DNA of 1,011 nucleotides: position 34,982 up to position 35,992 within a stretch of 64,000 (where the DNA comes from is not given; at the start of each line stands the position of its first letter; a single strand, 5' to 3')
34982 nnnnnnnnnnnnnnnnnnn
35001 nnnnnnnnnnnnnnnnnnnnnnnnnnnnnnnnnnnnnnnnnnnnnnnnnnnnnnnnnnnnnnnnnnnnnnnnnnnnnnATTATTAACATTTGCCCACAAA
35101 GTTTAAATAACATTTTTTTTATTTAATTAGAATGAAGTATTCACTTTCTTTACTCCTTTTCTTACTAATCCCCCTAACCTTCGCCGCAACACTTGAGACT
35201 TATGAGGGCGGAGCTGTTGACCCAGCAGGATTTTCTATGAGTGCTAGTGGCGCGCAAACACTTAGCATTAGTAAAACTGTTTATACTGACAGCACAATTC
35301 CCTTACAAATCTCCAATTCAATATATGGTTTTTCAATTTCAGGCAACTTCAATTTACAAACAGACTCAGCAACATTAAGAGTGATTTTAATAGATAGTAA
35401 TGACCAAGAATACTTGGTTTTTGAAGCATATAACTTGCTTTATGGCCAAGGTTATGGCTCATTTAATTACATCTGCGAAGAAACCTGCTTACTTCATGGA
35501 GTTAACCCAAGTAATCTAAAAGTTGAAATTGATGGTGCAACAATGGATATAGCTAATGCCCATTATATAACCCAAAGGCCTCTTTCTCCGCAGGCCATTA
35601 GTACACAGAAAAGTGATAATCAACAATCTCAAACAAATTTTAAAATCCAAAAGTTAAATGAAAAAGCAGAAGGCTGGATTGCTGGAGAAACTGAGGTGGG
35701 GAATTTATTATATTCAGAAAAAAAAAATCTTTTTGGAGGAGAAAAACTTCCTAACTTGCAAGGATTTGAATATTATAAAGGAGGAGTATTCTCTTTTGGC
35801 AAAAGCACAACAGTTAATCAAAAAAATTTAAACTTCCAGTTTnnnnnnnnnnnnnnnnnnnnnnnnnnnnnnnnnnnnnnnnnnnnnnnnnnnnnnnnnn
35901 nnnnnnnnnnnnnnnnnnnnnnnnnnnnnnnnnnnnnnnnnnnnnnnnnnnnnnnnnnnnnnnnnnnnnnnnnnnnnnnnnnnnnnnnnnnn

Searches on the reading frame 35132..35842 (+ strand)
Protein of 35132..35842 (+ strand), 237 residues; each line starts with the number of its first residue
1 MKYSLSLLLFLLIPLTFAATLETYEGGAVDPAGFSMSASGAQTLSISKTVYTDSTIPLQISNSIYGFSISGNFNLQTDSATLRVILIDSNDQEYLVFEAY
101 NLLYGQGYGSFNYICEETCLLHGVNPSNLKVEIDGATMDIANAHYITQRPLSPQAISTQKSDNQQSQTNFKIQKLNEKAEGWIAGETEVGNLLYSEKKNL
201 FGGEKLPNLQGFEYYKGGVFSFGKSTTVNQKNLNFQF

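Call 32: search_protein_families(library=pfam, proteins=[window:35132-35842:+], max_evalue=1)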
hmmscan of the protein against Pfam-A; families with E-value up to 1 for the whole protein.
window:35132-35842:+ (237 aa): 0 families
